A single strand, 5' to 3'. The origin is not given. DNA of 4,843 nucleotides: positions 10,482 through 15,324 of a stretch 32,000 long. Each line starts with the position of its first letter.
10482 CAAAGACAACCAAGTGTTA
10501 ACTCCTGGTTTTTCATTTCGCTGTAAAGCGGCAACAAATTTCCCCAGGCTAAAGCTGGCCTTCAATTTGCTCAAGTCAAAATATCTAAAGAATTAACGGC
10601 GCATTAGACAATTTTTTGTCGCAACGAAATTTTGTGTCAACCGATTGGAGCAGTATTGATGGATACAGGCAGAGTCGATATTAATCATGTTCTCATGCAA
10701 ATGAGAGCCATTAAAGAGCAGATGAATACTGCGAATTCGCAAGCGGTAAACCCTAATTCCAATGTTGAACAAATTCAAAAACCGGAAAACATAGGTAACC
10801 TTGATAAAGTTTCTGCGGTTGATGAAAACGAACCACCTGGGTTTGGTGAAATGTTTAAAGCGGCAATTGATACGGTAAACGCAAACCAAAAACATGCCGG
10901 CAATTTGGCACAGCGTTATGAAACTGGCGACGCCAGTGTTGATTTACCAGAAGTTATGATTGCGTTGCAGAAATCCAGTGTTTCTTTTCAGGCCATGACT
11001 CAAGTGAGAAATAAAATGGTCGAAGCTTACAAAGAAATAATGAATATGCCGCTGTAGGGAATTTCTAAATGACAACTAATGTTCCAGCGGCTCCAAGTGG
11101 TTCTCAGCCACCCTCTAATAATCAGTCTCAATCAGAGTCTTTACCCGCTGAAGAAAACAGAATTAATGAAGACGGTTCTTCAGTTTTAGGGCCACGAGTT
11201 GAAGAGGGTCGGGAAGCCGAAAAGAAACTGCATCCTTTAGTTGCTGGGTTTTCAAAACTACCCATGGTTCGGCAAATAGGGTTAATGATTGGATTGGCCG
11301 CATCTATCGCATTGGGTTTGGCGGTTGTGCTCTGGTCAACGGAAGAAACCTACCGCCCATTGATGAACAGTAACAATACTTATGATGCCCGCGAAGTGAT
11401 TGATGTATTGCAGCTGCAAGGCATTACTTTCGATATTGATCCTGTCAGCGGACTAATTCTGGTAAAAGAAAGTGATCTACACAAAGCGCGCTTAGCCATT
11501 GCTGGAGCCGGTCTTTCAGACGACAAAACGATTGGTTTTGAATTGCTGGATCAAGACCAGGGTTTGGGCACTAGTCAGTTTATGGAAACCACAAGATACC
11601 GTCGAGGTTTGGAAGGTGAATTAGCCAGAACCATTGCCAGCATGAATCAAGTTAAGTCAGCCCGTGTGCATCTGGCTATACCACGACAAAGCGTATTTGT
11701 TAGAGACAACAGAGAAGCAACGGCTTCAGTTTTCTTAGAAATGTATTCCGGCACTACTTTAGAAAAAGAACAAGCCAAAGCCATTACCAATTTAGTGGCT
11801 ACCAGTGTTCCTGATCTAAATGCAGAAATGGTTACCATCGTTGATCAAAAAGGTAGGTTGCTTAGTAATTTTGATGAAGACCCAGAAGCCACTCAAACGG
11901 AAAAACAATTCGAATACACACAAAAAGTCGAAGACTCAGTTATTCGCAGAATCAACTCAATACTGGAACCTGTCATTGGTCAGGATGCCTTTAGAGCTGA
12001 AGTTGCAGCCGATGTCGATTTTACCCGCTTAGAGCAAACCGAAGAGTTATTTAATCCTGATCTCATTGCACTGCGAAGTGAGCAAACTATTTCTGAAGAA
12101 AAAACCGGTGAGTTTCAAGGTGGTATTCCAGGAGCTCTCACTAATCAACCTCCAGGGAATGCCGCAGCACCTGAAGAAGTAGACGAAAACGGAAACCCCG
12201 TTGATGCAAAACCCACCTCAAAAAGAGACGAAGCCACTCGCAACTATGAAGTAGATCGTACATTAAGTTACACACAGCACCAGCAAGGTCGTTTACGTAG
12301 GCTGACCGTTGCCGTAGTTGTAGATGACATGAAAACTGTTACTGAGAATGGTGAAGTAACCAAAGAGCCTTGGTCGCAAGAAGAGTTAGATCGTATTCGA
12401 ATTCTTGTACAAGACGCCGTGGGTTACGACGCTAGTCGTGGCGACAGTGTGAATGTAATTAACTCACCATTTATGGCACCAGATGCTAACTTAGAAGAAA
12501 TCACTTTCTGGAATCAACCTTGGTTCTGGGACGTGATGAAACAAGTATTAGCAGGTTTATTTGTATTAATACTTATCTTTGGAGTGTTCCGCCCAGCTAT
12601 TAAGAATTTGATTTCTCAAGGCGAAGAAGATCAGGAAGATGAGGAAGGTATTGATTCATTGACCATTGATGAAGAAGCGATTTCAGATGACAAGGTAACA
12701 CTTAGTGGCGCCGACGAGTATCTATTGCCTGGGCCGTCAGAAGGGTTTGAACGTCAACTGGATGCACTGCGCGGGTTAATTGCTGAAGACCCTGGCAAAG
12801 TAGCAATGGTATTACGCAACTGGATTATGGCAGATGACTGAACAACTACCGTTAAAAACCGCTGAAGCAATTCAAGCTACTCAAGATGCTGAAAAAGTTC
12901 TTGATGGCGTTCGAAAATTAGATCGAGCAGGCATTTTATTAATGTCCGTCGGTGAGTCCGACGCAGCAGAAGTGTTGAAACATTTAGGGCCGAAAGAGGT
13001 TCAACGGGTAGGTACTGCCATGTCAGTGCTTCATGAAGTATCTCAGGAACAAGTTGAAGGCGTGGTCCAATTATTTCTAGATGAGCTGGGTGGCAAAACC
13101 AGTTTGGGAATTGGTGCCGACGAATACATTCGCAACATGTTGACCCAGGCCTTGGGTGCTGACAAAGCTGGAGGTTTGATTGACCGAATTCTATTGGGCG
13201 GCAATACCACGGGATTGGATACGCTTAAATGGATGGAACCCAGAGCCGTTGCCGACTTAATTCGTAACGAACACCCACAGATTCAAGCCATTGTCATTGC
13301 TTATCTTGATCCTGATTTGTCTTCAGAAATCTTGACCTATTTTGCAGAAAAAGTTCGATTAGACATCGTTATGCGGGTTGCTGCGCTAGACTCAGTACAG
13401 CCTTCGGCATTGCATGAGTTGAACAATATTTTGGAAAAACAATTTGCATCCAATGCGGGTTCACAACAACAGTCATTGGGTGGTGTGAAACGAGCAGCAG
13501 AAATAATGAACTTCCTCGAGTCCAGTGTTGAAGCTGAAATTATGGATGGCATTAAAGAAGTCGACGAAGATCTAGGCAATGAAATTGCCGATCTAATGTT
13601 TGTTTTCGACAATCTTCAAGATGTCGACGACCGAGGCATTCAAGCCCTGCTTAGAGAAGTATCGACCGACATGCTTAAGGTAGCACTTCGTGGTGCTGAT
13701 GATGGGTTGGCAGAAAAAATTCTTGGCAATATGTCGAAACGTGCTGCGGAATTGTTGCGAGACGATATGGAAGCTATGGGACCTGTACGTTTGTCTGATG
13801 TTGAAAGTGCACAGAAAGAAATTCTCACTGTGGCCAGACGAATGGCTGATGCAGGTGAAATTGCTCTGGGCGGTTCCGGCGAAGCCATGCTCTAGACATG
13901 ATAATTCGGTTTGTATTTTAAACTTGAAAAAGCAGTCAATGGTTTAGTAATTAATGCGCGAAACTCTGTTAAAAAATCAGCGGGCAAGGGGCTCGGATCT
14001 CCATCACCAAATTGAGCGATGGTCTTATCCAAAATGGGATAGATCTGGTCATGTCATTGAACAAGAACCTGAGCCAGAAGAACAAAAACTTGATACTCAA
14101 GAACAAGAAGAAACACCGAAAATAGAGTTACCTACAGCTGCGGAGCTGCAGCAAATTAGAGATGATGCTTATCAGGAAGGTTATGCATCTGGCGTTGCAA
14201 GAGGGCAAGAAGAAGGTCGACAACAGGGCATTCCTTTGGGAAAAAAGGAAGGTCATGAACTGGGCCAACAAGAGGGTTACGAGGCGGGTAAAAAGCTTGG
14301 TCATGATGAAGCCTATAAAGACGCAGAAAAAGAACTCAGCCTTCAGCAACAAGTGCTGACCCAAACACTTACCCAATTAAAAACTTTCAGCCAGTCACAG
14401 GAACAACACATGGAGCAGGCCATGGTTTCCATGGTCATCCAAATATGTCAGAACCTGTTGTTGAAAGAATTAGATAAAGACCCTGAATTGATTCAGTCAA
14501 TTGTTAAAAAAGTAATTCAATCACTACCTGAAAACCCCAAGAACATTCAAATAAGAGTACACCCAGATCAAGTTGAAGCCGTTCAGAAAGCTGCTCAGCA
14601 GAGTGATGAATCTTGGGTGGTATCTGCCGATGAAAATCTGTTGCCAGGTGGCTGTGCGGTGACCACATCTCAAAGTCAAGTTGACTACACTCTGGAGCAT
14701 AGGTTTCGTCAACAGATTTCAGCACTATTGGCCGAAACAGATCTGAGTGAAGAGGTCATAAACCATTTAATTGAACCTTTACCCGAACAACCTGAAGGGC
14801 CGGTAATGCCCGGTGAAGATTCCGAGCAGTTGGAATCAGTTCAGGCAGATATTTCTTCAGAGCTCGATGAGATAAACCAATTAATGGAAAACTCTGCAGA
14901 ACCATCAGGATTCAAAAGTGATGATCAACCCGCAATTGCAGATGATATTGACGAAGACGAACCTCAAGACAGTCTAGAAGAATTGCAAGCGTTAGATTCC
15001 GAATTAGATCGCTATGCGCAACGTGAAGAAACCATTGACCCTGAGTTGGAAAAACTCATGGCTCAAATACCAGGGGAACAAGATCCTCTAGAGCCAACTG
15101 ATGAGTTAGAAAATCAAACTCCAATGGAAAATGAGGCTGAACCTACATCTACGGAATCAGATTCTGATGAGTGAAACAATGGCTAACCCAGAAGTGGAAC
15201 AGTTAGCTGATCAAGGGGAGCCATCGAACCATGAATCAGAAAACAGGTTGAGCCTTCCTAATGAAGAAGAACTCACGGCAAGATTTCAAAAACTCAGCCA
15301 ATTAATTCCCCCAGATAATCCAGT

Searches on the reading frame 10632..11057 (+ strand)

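Call 4: search_protein_families(library=pfam, proteins=[window:10632-11057:+])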
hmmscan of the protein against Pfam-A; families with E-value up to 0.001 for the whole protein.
window:10632-11057:+ (141 aa): 1 family
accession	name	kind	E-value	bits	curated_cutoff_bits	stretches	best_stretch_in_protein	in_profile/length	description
PF02049.23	FliE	-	9.3e-30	103.1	22.4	1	63-140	12-88/89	Flagellar hook-basal body complex protein FliE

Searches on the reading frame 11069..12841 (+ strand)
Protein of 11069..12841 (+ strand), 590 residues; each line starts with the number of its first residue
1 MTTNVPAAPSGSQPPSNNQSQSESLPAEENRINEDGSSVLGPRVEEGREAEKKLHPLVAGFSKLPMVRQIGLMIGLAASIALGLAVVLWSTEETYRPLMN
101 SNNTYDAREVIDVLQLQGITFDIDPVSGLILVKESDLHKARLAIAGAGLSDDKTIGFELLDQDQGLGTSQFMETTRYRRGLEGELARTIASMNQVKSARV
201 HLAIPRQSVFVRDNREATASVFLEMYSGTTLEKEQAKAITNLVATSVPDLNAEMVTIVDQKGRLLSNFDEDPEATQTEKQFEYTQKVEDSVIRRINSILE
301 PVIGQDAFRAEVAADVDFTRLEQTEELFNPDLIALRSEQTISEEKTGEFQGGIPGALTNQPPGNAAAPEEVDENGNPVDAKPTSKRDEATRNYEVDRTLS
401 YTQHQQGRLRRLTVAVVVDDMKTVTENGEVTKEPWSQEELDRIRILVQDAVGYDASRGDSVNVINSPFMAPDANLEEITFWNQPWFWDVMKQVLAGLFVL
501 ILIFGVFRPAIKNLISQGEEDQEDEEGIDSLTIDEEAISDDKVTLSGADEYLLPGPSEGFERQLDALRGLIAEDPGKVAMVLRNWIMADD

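Call 4: search_protein_families(library=pfam, proteins=[window:11069-12841:+])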
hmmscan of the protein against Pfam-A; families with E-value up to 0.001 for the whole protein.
window:11069-12841:+ (590 aa): 2 families
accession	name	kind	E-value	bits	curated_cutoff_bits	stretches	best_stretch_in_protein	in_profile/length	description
PF01514.23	YscJ_FliF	-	4e-63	212.9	24.4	1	91-266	2-178/179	Secretory protein of YscJ/FliF family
PF08345.17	YscJ_FliF_C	-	5.5e-47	160.3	23.8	1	299-468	1-147/147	Flagellar M-ring protein C-terminal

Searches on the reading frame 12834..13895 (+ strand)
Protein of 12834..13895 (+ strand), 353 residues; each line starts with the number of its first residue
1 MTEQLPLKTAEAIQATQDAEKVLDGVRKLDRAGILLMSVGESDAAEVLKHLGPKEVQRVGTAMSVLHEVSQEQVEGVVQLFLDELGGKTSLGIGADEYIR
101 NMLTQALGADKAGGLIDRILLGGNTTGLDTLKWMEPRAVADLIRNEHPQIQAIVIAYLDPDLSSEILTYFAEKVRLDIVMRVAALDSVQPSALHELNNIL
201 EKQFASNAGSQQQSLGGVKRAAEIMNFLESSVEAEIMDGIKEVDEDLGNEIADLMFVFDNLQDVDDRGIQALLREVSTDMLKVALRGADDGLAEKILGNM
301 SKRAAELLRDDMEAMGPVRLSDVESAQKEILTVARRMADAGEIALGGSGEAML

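Call 4: search_protein_families(library=pfam, proteins=[window:12834-13895:+])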
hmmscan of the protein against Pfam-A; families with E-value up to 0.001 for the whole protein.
window:12834-13895:+ (353 aa): 4 families
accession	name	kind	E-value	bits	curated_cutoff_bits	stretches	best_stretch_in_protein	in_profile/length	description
PF01706.21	FliG_C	-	1.2e-41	141.7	23.3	1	239-345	2-108/108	FliG C-terminal domain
PF14842.11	FliG_N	-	4.5e-36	124.1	25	2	28-126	4-102/104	FliG N-terminal domain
PF14841.11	FliG_M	-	1.5e-30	105.6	25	1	136-209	1-74/76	FliG middle domain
PF03448.22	MgtE_N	-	2.1e-06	28.6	25.9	0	134-180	1-47/102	MgtE intracellular N domain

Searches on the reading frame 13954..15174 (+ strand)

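Call 4: search_protein_families(library=pfam, proteins=[window:13954-15174:+])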
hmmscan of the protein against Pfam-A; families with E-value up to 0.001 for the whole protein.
window:13954-15174:+ (406 aa): 2 families
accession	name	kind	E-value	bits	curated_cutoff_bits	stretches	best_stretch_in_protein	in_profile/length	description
PF02108.21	FliH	-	1.1e-27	96.9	24.1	1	131-253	3-127/128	Flagellar assembly protein FliH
PF09811.14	Yae1_N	-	0.00053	20.1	27.5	1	73-108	2-37/39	Essential protein Yae1, N terminal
